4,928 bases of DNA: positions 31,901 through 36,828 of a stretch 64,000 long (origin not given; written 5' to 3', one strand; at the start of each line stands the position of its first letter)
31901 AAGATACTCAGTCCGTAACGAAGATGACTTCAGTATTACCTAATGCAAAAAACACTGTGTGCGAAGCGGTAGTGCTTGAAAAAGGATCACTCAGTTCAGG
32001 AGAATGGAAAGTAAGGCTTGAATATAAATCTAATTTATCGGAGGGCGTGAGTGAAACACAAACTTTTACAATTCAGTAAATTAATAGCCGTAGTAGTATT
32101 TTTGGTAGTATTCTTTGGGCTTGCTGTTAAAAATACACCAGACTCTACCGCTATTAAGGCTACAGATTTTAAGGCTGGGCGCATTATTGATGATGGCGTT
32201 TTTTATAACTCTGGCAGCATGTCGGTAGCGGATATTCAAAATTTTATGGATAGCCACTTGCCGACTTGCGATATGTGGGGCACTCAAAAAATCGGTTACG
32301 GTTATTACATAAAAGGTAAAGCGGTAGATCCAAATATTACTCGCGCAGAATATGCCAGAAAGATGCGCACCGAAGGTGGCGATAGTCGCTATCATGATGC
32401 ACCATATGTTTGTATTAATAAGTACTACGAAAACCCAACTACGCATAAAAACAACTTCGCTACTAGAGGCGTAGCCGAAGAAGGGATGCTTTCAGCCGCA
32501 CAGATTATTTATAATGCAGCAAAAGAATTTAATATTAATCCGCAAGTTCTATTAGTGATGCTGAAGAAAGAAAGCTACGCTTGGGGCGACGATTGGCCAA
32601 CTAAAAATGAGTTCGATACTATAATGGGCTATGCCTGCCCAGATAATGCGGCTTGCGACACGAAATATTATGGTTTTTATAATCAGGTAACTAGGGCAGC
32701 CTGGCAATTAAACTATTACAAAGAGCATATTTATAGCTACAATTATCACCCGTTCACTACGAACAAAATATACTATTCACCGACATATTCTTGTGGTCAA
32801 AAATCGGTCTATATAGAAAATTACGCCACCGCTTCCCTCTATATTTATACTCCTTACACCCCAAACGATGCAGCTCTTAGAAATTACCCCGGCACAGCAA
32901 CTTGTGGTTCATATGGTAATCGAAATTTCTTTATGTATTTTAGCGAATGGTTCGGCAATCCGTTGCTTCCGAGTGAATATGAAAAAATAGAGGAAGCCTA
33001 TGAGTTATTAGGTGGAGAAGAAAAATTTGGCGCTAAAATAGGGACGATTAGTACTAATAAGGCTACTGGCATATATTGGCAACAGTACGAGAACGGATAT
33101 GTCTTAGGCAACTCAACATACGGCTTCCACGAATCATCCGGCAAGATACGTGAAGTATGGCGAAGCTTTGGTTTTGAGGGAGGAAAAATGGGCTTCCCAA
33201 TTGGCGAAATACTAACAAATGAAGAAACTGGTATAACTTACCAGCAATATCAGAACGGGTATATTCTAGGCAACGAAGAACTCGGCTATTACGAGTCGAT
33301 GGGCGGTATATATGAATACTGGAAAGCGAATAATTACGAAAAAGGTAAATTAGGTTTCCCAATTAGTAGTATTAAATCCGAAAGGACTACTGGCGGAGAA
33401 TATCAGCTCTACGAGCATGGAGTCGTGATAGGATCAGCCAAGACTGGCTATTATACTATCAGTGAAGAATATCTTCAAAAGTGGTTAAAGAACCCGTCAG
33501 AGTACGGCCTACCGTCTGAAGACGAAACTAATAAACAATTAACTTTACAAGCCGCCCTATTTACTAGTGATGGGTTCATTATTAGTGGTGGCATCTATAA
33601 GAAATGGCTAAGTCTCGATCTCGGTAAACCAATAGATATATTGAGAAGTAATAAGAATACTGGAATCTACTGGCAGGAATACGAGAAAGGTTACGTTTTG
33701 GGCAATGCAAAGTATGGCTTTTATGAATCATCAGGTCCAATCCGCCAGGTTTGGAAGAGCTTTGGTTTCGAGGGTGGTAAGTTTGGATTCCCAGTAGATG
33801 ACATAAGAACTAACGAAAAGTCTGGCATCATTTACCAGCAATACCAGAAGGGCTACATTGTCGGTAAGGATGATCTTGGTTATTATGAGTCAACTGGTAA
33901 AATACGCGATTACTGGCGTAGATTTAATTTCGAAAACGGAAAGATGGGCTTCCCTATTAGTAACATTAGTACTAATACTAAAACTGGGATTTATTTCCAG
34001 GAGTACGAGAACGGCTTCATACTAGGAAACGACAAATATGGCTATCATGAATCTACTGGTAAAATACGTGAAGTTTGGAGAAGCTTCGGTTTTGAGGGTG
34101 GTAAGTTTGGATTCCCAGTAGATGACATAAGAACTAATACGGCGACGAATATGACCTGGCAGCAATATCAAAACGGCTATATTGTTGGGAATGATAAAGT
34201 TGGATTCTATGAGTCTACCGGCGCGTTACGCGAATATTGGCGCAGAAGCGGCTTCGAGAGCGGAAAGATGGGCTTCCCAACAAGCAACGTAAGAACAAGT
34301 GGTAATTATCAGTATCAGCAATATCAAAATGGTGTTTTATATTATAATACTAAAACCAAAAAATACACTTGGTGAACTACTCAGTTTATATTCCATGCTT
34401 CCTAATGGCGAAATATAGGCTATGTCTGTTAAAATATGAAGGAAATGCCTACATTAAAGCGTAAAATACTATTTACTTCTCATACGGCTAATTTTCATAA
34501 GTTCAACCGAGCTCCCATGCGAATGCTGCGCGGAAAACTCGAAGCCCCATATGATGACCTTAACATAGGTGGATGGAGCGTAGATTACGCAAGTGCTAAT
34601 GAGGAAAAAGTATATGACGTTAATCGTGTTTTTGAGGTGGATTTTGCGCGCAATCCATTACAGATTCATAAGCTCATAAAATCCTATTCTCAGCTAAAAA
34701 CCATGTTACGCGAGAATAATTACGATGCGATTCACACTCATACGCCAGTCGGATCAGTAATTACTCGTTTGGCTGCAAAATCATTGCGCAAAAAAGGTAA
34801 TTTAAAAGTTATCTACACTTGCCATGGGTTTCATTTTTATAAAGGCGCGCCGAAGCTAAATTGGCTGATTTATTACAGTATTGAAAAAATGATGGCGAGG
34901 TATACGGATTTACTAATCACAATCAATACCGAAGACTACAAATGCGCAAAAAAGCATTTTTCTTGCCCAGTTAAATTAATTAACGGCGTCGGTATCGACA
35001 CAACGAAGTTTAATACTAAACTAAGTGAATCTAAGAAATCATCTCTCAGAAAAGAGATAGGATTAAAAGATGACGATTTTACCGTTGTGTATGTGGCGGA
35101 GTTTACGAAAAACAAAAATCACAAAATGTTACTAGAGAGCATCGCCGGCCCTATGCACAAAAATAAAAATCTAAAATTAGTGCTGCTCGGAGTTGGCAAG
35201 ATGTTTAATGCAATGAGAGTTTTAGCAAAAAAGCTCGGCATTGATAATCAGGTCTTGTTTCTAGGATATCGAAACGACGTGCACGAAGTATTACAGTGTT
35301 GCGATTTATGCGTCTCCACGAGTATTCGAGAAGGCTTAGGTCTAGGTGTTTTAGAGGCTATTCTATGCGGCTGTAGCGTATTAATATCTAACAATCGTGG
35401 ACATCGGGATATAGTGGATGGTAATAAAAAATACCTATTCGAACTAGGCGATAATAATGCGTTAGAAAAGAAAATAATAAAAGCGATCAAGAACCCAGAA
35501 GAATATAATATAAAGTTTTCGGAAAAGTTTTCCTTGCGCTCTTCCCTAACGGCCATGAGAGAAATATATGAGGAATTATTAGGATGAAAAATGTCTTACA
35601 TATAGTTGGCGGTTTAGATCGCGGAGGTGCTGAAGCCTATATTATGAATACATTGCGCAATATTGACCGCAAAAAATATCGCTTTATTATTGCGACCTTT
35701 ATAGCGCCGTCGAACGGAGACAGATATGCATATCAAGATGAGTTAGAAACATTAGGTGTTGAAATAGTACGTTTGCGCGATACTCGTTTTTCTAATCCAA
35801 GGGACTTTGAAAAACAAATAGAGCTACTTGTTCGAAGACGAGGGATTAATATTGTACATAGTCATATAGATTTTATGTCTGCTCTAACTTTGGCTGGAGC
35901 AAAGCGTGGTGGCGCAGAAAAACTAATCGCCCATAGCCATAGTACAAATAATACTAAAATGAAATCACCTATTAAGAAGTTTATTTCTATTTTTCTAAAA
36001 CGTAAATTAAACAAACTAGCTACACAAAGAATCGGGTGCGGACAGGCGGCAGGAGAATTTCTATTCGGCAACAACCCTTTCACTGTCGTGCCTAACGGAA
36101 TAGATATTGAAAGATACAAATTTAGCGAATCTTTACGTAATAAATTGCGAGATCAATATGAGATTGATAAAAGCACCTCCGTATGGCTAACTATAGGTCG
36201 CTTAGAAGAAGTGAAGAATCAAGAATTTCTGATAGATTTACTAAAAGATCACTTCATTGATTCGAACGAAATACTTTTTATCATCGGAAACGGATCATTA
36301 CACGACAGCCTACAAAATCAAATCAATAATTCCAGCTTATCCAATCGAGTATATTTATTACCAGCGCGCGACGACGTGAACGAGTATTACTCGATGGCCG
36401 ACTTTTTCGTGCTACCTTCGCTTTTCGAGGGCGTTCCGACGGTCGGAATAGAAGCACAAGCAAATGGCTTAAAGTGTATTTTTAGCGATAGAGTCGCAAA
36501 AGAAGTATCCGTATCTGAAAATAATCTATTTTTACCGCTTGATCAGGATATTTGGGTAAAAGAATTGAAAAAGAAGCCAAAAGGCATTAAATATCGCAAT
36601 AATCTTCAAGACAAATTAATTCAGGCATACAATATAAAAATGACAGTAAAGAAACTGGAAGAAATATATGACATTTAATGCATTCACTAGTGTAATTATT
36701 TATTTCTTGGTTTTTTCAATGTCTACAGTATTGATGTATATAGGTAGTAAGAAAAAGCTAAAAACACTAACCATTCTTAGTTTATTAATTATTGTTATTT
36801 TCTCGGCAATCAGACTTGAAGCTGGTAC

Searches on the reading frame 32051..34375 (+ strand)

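Call 22: search_protein_families(library=pfam, max_evalue=0.001, proteins=[window:32051-34375:+])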
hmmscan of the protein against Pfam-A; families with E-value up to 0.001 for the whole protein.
window:32051-34375:+ (774 aa): 1 family
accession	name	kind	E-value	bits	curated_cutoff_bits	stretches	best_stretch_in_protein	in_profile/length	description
PF08310.17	LGFP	-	1.2e-38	131.6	22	5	633-684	2-53/53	LGFP repeat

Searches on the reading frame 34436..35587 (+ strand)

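Call 22: search_protein_families(library=pfam, max_evalue=0.001, proteins=[window:34436-35587:+])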
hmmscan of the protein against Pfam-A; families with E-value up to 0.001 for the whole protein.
window:34436-35587:+ (383 aa): 6 families
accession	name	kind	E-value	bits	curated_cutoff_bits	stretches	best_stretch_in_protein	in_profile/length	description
PF00534.26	Glycos_transf_1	-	3.9e-33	114.8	26.4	1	203-358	4-163/172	Glycosyl transferases group 1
PF13692.12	Glyco_trans_1_4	-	8.1e-25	88.2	27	1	215-353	2-142/142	Glycosyl transferases group 1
PF13477.12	Glyco_trans_4_2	-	8.7e-14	52.3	23.4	1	39-164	17-139/139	Glycosyl transferase 4-like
PF13439.12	Glyco_transf_4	-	1.1e-12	48.7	28.5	1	62-177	39-154/170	Glycosyltransferase Family 4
PF13579.12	Glyco_trans_4_4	-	4.5e-07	30.8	29.7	1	62-164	39-135/158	Glycosyl transferase 4-like domain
PF20706.3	GT4-conflict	-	8.8e-06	25.4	26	1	245-327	232-320/385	Family 4 Glycosyltransferase in conflict systems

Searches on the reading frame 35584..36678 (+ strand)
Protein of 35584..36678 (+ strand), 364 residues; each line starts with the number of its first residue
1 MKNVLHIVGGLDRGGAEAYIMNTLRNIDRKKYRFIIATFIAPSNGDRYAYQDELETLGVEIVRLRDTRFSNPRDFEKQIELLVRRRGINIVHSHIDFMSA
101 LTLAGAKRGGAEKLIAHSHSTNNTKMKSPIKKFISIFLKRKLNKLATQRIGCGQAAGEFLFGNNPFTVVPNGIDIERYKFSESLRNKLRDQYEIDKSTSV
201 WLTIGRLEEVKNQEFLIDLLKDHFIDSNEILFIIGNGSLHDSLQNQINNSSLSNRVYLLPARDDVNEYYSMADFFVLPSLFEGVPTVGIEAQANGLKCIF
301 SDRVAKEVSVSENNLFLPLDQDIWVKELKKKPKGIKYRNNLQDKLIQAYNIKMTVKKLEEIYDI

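Call 22: search_protein_families(library=pfam, max_evalue=0.001, proteins=[window:35584-36678:+])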
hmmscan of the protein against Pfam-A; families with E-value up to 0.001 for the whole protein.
window:35584-36678:+ (364 aa): 4 families
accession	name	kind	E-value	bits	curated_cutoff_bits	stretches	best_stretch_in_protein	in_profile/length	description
PF00534.26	Glycos_transf_1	-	1.6e-20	73.8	26.4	1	186-303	3-124/172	Glycosyl transferases group 1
PF13692.12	Glyco_trans_1_4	-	5.7e-19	69.2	27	1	200-318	3-125/142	Glycosyl transferases group 1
PF13439.12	Glyco_transf_4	-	1.4e-12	48.4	28.5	1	14-177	2-170/170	Glycosyltransferase Family 4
PF13579.12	Glyco_trans_4_4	-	1.3e-05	26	29.7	1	14-172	1-158/158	Glycosyl transferase 4-like domain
